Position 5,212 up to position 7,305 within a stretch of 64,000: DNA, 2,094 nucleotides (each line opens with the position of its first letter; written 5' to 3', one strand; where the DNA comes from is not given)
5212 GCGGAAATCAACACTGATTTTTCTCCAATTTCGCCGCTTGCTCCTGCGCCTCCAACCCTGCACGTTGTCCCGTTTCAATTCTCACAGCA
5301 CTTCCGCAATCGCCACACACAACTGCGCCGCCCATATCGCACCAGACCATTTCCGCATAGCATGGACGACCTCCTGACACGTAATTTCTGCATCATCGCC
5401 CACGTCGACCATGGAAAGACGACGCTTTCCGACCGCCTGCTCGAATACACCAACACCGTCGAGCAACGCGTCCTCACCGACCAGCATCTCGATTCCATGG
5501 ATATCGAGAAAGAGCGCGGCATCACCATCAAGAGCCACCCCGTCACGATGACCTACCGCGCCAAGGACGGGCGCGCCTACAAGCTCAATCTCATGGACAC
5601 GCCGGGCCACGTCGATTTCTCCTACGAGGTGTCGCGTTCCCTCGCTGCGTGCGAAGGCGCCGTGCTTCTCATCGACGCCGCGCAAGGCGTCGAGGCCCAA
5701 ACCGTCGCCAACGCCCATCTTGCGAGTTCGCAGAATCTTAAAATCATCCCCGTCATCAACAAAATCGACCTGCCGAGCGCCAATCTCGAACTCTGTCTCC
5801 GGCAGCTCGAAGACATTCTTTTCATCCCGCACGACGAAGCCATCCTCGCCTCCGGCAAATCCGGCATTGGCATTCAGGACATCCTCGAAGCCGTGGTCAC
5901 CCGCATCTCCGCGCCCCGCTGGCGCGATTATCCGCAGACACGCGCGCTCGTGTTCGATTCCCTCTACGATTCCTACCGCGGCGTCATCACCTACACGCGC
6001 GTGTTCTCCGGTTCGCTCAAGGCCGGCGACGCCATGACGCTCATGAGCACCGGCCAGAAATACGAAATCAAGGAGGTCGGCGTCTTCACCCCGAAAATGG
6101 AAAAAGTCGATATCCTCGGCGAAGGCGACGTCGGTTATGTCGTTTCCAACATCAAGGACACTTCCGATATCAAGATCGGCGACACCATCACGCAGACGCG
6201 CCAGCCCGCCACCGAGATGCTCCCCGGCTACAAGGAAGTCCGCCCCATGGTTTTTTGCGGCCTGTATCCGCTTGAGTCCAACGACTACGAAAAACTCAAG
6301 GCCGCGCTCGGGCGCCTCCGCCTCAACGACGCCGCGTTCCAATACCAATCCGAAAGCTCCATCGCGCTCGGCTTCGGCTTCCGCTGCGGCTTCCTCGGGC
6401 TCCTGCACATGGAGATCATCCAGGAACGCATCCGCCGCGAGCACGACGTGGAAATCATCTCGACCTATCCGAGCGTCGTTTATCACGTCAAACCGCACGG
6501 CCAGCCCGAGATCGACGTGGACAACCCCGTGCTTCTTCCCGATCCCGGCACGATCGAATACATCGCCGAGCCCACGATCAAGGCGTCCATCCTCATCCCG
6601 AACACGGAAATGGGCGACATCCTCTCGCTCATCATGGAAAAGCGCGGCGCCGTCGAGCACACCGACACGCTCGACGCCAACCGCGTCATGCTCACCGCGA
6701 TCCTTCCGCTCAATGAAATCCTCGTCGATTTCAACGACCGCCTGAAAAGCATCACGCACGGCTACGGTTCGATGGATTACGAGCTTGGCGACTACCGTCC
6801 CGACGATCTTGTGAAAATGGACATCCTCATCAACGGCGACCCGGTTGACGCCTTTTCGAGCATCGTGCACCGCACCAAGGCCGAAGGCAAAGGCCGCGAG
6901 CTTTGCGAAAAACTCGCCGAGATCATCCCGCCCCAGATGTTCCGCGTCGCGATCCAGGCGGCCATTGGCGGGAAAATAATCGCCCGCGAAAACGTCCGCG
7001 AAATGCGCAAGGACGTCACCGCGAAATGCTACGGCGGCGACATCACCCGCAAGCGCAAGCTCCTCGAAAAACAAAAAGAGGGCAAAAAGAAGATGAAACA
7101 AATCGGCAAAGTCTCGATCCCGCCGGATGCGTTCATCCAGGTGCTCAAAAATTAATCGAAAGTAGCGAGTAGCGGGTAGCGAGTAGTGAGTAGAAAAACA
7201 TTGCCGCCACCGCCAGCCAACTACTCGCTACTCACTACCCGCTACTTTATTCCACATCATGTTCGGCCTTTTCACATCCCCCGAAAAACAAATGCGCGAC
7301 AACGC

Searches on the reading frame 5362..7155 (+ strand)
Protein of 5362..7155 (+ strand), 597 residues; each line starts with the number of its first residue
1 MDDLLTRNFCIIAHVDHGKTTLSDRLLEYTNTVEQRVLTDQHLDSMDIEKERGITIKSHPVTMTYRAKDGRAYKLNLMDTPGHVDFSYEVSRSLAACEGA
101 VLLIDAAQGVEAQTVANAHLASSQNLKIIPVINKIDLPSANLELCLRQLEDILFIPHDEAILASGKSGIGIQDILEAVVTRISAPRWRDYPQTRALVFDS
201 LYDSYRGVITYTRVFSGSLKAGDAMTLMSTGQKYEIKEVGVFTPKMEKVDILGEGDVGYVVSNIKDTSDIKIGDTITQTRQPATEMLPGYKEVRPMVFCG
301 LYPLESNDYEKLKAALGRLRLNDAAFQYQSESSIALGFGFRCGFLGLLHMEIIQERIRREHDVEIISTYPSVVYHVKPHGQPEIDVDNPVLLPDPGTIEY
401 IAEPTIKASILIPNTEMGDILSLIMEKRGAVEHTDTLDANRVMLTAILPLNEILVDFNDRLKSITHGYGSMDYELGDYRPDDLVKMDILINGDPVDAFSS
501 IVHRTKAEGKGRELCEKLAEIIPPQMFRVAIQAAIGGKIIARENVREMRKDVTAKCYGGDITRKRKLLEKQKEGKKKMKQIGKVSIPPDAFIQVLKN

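Call 98: search_protein_families(library=padloc, proteins=[window:5362-7155:+], max_evalue=1e-10)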
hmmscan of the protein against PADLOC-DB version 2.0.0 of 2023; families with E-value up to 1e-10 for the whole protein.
window:5362-7155:+ (597 aa): 0 families

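Call 99: search_protein_families(library=pfam, proteins=[window:5362-7155:+], max_evalue=0.00001)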
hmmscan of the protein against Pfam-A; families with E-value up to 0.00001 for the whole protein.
window:5362-7155:+ (597 aa): 5 families
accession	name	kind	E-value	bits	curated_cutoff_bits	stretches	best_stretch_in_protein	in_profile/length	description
PF00009.33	GTP_EFTU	-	2.9e-54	184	26.5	1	6-182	3-186/188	Elongation factor Tu GTP binding domain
PF06421.17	LepA_C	-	9e-50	167.7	29.7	1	490-596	1-107/107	GTP-binding protein LepA C-terminus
PF00679.30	EFG_C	-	1.5e-18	67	27.9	1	401-487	2-87/89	Elongation factor G C-terminus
PF03144.31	GTP_EFTU_D2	-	5.3e-13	49.6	30.3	1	207-277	1-73/73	Elongation factor Tu domain 2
PF22042.2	EF-G_D2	-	1.3e-06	28.9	27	1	194-278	3-83/84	Elongation factor G domain 2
